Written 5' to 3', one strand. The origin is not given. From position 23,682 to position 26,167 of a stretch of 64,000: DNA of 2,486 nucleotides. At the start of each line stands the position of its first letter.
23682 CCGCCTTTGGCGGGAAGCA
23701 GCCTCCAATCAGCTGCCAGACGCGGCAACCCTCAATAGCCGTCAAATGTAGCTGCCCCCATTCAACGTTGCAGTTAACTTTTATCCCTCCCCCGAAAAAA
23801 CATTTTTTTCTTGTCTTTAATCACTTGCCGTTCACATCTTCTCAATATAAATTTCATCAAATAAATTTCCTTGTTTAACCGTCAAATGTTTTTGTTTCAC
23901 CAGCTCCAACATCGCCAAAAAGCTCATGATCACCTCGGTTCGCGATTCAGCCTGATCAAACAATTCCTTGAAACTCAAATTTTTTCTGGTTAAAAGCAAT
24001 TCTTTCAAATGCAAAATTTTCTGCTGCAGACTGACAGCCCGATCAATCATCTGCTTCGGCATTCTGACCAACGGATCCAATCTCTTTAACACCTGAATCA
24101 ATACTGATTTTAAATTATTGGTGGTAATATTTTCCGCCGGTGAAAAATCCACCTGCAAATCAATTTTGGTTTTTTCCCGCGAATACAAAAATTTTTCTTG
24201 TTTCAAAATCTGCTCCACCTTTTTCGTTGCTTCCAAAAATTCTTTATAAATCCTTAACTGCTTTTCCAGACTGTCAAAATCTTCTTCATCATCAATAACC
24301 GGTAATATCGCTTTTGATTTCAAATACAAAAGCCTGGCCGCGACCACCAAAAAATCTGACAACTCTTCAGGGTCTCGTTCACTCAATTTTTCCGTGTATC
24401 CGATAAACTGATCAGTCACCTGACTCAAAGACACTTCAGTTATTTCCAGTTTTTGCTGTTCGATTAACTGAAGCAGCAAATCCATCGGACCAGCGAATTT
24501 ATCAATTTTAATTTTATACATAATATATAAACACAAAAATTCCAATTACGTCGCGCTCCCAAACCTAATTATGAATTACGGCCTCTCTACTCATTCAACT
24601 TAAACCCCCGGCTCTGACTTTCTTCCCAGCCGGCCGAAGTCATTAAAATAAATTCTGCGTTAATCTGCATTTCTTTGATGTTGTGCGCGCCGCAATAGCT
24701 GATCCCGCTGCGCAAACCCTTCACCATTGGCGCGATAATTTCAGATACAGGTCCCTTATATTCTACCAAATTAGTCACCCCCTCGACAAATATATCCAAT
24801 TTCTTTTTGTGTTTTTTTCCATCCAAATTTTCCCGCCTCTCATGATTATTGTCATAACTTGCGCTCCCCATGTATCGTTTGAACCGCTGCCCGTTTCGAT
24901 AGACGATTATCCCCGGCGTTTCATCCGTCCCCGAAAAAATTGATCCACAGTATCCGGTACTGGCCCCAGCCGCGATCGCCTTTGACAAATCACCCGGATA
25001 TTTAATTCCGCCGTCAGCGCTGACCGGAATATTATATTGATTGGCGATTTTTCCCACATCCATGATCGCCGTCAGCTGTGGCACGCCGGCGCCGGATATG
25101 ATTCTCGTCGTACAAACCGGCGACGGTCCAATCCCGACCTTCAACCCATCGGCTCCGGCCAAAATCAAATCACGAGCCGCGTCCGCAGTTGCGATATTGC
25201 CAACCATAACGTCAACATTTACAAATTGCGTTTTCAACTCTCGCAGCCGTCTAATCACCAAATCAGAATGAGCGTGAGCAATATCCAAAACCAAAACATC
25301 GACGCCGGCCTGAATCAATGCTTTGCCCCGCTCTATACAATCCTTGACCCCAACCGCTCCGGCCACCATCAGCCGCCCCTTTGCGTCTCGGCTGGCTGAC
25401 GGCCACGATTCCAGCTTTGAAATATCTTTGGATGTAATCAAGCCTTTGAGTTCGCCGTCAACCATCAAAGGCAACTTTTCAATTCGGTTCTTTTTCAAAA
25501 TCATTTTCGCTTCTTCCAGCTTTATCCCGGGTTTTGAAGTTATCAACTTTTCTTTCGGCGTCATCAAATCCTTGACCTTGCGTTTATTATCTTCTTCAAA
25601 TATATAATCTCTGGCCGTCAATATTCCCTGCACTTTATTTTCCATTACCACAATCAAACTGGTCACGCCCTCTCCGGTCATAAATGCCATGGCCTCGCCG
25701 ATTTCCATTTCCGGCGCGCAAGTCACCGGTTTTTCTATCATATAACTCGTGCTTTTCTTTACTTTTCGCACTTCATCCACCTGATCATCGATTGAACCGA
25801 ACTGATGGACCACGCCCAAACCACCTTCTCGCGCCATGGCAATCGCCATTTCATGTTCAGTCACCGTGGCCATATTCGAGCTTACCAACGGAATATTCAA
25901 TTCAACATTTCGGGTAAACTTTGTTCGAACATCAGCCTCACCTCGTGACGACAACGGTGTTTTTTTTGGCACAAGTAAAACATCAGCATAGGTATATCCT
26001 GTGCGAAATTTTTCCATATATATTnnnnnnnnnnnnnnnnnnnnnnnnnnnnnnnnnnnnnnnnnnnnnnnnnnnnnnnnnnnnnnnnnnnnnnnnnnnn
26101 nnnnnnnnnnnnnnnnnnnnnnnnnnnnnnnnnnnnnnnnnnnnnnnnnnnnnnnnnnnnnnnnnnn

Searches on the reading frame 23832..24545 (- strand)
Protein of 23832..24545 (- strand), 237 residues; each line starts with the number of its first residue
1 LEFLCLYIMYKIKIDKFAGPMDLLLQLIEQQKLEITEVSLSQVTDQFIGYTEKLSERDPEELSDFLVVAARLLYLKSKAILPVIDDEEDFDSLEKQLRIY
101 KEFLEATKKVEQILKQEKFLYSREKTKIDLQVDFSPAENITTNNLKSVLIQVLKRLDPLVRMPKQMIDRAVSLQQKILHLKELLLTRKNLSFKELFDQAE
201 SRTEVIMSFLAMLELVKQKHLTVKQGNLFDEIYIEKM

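Call 90: search_protein_families(library=pfam, proteins=[window:23832-24545:-], max_evalue=0.001)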
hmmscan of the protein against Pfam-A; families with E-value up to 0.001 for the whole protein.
window:23832-24545:- (237 aa): 1 family
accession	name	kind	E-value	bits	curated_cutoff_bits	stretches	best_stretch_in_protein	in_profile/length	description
PF02616.19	SMC_ScpA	-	3.9e-22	79.8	24.6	1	27-235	1-230/232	Segregation and condensation protein ScpA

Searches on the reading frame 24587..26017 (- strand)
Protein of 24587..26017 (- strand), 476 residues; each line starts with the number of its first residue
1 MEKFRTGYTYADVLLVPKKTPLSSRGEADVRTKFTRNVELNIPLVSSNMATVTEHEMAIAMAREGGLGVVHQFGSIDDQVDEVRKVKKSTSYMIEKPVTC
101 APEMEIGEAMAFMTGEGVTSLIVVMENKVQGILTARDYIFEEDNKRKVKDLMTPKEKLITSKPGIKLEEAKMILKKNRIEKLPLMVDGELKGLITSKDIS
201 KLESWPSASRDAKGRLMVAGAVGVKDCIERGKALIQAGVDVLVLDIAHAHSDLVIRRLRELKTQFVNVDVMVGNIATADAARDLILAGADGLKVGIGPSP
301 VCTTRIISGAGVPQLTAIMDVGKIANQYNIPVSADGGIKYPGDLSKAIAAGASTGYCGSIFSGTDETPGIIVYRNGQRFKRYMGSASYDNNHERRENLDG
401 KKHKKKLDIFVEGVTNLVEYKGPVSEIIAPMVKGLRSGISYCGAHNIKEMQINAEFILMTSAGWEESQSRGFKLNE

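Call 16: search_protein_families(library=pfam, proteins=[window:24587-26017:-], max_evalue=0.001)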
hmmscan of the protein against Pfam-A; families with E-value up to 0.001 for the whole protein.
window:24587-26017:- (476 aa): 4 families
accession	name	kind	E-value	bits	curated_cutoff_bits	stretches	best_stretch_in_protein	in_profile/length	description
PF00478.31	IMPDH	-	3.7e-124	414.7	25.6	1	7-468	1-343/345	IMP dehydrogenase / GMP reductase domain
PF00571.33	CBS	-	1.1e-16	61.3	24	2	91-139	3-52/57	CBS domain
PF03060.21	NMO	-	6.7e-09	36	28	1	38-91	8-62/331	Nitronate monooxygenase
PF00977.27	His_biosynth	-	0.0004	20.3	23.6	0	312-360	56-104/228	Histidine biosynthesis protein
